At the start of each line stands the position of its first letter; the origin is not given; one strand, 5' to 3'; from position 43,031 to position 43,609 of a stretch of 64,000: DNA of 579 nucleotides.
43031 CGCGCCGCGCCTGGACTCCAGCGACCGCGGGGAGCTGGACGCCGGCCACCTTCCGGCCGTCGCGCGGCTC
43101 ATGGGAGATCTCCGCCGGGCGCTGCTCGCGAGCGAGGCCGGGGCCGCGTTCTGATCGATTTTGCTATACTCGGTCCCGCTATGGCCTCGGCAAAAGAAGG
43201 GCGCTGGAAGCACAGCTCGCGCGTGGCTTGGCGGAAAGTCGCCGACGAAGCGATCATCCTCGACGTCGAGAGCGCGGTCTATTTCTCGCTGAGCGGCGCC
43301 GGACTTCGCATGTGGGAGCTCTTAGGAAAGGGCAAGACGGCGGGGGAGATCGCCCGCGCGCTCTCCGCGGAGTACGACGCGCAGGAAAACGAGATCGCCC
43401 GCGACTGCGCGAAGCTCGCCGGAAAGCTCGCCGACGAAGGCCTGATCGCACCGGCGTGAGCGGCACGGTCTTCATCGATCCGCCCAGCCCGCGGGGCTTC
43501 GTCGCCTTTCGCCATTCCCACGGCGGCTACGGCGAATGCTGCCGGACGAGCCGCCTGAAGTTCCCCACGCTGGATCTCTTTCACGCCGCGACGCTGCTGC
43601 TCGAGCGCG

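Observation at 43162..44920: Hidden 38-aa precursor peptide completes a PqqD/RRE + B12-radical SAM unit: candidate new RiPP or peptide-derived small molecule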

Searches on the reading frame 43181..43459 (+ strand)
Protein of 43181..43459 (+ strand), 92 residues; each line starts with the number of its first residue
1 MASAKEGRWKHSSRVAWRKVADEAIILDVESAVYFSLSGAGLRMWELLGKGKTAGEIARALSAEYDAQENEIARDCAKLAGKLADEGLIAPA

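Call 3: search_protein_families(library=pfam, proteins=[window:43181-43459:+], max_evalue=0.1)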
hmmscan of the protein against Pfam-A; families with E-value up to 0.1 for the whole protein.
window:43181-43459:+ (92 aa): 1 family
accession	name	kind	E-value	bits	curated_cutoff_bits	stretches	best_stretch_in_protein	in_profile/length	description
PF05402.18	PqqD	-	3.3e-15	56.6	23.4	1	23-89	1-67/67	Coenzyme PQQ synthesis protein D (PqqD)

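Call 4: search_protein_families(library=ncbifam, proteins=[window:43181-43459:+], max_evalue=0.1)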
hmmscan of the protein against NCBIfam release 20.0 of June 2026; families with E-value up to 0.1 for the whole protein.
window:43181-43459:+ (92 aa): 7 families
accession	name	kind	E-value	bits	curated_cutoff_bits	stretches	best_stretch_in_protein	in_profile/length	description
NF033530.1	lasso_PqqD_Strm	exception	1.2e-09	38.2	70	1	15-89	4-78/78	lasso peptide biosynthesis PqqD family chaperone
NF033536.1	lasso_PqqD_Bac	exception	3.7e-09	36.6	80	1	20-90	17-87/88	lasso peptide biosynthesis PqqD family chaperone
TIGR03859.1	PQQ_PqqD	equivalog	0.0012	18.7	46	1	9-88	3-79/81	pyrroloquinoline quinone biosynthesis peptide chaperone PqqD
TIGR04248.1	SCM_PqqD_rel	equivalog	0.015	15.5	100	1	20-88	12-80/84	SynChlorMet cassette protein ScmD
NF050069.2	PqqD_rel_WgkC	exception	0.044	13.7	110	1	15-76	12-73/103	PqqD family peptide maturation chaperone WgkC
TIGR04403.1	rSAM_skfB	equivalog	0.054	12.3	300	1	22-63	18-59/402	sporulation killing factor system radical SAM maturase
TIGR04302.1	geo_PqqD_fam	equivalog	0.082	13.4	100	0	32-89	44-100/102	GeoRSP system PqqD family peptide chaperone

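Call 22: search_solved_structures(query=window:43181-43459:+, max_evalue=1, show_alignments=2)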
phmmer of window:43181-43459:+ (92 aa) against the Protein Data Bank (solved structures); distinct sequences matched with E-value up to 1: 9.
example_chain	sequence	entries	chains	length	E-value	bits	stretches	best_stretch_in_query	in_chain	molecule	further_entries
5v1u_A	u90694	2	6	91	1e-09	41.8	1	10-89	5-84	TbiB1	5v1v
8vd6_A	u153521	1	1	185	4.1e-05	27.1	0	44-70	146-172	CAP REPEAT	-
9x8z_B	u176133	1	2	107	0.00014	25.4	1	23-89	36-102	PqqD family protein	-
6jx3_B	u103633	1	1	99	0.00049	23.6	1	24-91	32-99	TfuB1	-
9x90_B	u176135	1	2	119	0.045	17.4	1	21-90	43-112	Lasso peptide biosynthesis PqqD family chaperone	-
3h20_A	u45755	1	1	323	0.31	14.7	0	50-81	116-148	Replication protein B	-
3g2b_A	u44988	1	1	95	0.42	14.3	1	42-85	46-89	Coenzyme PQQ synthesis protein D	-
3h25_A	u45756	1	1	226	0.55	13.9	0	50-81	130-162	Replication protein B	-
6efn_A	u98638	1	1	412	0.75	13.4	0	23-60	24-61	Sporulation killing factor maturation protein SkfB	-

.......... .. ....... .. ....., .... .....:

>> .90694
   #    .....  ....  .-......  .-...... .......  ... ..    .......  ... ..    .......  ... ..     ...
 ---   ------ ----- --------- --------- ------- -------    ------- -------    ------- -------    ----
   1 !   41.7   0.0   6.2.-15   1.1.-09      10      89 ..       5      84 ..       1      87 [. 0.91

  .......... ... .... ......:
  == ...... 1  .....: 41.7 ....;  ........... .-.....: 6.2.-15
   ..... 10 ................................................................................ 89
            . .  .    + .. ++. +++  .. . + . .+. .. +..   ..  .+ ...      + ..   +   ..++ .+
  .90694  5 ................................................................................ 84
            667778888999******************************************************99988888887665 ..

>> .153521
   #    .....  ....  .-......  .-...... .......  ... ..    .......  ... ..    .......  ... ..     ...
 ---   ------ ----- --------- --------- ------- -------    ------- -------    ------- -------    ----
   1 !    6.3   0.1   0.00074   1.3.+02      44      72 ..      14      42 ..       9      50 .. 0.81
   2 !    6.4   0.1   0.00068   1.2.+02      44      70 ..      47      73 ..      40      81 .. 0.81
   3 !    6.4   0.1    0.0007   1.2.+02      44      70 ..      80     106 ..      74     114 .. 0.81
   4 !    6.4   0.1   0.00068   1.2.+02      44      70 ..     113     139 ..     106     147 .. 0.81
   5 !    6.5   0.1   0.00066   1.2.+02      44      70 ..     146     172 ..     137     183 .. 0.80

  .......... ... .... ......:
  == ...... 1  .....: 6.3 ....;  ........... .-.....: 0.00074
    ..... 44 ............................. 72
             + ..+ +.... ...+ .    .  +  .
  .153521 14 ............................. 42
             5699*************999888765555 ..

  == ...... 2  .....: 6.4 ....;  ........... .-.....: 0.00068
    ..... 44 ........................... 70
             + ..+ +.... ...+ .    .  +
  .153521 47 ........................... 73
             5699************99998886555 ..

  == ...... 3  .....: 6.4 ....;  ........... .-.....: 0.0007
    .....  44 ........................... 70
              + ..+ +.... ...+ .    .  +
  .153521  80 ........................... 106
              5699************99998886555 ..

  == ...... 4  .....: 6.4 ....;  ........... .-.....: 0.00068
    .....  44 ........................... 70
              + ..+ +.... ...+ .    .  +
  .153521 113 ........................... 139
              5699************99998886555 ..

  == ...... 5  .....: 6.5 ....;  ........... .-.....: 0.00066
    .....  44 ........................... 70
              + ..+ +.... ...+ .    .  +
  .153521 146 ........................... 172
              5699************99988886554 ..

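Call 73: find_homologous_proteins(query=window:43181-43459:+, max_evalue=0.000001)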
Query window:43181-43459:+ (92 aa): 40 proteins with E <= 0.000001 among 45 candidates.
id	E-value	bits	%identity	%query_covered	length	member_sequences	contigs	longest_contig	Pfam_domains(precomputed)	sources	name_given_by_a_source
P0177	2.4e-51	189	100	100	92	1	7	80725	PF05402.19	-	-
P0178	1.5e-33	132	72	96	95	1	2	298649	PF05402.19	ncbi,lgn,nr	ncbi:MAG: PqqD family protein [Elusimicrobia bacterium]|nr:PqqD family protein [Elusimicrobiota bact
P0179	2.2e-33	132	72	96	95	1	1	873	PF05402.19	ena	-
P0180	5.2e-33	131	70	100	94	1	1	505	PF05402.19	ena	-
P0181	1.3e-32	129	71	95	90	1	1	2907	PF05402.19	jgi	-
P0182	3.2e-32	128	66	99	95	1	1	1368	PF05402.19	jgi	jgi:hypothetical protein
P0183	8.7e-32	127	72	93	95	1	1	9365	PF05402.19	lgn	-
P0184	9.3e-32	127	68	99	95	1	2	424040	PF05402.19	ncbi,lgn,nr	ncbi:MAG: PqqD family protein [Elusimicrobia bacterium]|nr:PqqD family protein [Elusimicrobiota bact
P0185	1.7e-31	126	69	95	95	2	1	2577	PF05402.19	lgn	-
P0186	2.1e-31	125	69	96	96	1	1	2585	PF05402.19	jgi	jgi:hypothetical protein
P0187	2.7e-31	125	69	96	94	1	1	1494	PF05402.19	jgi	jgi:coenzyme PQQ synthesis protein D (PqqD)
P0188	3.7e-31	125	72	88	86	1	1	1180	PF05402.19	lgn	-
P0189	5.2e-31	124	68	96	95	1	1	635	PF05402.19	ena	-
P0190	6.0e-31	124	71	91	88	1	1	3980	PF05402.19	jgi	jgi:hypothetical protein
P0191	6.2e-31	124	67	96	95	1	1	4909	PF05402.19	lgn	-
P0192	6.5e-31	124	64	95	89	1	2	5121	PF05402.19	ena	-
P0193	8.3e-31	124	71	91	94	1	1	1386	PF05402.19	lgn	-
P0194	8.9e-31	123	67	96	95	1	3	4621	PF05402.19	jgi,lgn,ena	-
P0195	4.5e-30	121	66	96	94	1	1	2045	PF05402.19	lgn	-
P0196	9.2e-30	120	67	90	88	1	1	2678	PF05402.19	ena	-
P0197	1.8e-29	119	64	96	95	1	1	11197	PF05402.19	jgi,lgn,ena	-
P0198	3.1e-29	118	67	96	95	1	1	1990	PF05402.19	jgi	jgi:hypothetical protein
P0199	6.4e-29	117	67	97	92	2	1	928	PF05402.19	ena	-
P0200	1.3e-28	117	66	96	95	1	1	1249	PF05402.19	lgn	-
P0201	2.0e-28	116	67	91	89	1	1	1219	PF05402.19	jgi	jgi:hypothetical protein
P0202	3.6e-28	115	69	93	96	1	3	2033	PF05402.19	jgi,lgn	jgi:hypothetical protein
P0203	4.8e-28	115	69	88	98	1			PF05402.19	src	-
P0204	3.0e-26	109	65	96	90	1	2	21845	PF05402.19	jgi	jgi:hypothetical protein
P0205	4.3e-26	108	63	91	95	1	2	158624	PF05402.19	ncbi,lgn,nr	ncbi:MAG: PqqD family protein [Elusimicrobia bacterium]|nr:PqqD family protein [Elusimicrobiota bact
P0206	1.2e-25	107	59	98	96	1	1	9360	PF05402.19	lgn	-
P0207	4.7e-25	105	64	90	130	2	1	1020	PF05402.19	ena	-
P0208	3.4e-24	102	58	98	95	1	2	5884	PF05402.19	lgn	-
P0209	3.5e-24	102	61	89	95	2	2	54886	PF05402.19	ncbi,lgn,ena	-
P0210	4.6e-24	102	62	91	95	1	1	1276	PF05402.19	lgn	-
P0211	4.6e-23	99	59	90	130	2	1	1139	PF05402.19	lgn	-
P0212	1.9e-22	97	56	91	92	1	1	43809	PF05402.19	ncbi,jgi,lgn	ncbi:MAG: PqqD family protein [Elusimicrobiota bacterium]|jgi:hypothetical protein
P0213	1.5e-21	94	59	88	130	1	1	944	PF05402.19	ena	-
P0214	4.8e-21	92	58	91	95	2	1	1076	PF05402.19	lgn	-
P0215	2.3e-20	90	60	88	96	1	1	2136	PF05402.19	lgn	-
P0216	5.4e-16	76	49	88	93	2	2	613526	PF05402.19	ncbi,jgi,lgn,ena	ncbi:MAG: PqqD family protein [Elusimicrobiota bacterium]|jgi:hypothetical protein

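Call 74: find_encoding_contigs(protein=P0216, flank=8000, max_places=1)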
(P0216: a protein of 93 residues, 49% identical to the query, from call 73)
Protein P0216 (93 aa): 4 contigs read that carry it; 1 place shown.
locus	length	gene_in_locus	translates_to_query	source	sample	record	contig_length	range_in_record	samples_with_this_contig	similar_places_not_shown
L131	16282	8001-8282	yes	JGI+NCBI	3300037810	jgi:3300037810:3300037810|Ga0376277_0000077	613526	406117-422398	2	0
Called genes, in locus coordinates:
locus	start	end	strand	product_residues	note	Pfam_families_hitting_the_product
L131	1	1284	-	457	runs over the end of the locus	PF13489:Methyltransf_23, PF08241:Methyltransf_11, PF08242:Methyltransf_12, PF13649:Methyltransf_25, PF13847:Methyltransf_31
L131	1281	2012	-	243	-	PF04476:4HFCP_synth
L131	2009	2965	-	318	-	PF04055:Radical_SAM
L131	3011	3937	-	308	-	PF00348:polyprenyl_synt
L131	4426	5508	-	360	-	PF00348:polyprenyl_synt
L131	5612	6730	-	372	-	PF04055:Radical_SAM (weak), PF13186:SPASM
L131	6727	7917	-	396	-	PF13439:Glyco_transf_4, PF13579:Glyco_trans_4_4, PF00534:Glycos_transf_1, PF13692:Glyco_trans_1_4, PF13524:Glyco_trans_1_2 (weak)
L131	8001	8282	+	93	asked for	PF05402:PqqD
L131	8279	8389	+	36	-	-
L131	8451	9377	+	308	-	PF00698:Acyl_transf_1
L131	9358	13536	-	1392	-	PF13229:Beta_helix (weak)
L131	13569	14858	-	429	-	PF13506:Glyco_transf_21 (weak), PF00535:Glycos_transf_2, PF10111:Glyco_tranf_2_2, PF13641:Glyco_tranf_2_3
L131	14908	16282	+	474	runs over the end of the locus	PF04055:Radical_SAM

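Call 77: search_solved_structures(query=window:43181-43459:+, max_evalue=0.1, show_alignments=5)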
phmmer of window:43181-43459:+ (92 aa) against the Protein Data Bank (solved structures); distinct sequences matched with E-value up to 0.1: 5.
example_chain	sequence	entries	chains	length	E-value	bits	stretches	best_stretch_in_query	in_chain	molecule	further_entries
5v1u_A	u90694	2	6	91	1e-09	41.8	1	10-89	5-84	TbiB1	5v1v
8vd6_A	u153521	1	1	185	4.1e-05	27.1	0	44-70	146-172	CAP REPEAT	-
9x8z_B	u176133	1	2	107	0.00014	25.4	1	23-89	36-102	PqqD family protein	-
6jx3_B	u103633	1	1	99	0.00049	23.6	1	24-91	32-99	TfuB1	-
9x90_B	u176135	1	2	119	0.045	17.4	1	21-90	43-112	Lasso peptide biosynthesis PqqD family chaperone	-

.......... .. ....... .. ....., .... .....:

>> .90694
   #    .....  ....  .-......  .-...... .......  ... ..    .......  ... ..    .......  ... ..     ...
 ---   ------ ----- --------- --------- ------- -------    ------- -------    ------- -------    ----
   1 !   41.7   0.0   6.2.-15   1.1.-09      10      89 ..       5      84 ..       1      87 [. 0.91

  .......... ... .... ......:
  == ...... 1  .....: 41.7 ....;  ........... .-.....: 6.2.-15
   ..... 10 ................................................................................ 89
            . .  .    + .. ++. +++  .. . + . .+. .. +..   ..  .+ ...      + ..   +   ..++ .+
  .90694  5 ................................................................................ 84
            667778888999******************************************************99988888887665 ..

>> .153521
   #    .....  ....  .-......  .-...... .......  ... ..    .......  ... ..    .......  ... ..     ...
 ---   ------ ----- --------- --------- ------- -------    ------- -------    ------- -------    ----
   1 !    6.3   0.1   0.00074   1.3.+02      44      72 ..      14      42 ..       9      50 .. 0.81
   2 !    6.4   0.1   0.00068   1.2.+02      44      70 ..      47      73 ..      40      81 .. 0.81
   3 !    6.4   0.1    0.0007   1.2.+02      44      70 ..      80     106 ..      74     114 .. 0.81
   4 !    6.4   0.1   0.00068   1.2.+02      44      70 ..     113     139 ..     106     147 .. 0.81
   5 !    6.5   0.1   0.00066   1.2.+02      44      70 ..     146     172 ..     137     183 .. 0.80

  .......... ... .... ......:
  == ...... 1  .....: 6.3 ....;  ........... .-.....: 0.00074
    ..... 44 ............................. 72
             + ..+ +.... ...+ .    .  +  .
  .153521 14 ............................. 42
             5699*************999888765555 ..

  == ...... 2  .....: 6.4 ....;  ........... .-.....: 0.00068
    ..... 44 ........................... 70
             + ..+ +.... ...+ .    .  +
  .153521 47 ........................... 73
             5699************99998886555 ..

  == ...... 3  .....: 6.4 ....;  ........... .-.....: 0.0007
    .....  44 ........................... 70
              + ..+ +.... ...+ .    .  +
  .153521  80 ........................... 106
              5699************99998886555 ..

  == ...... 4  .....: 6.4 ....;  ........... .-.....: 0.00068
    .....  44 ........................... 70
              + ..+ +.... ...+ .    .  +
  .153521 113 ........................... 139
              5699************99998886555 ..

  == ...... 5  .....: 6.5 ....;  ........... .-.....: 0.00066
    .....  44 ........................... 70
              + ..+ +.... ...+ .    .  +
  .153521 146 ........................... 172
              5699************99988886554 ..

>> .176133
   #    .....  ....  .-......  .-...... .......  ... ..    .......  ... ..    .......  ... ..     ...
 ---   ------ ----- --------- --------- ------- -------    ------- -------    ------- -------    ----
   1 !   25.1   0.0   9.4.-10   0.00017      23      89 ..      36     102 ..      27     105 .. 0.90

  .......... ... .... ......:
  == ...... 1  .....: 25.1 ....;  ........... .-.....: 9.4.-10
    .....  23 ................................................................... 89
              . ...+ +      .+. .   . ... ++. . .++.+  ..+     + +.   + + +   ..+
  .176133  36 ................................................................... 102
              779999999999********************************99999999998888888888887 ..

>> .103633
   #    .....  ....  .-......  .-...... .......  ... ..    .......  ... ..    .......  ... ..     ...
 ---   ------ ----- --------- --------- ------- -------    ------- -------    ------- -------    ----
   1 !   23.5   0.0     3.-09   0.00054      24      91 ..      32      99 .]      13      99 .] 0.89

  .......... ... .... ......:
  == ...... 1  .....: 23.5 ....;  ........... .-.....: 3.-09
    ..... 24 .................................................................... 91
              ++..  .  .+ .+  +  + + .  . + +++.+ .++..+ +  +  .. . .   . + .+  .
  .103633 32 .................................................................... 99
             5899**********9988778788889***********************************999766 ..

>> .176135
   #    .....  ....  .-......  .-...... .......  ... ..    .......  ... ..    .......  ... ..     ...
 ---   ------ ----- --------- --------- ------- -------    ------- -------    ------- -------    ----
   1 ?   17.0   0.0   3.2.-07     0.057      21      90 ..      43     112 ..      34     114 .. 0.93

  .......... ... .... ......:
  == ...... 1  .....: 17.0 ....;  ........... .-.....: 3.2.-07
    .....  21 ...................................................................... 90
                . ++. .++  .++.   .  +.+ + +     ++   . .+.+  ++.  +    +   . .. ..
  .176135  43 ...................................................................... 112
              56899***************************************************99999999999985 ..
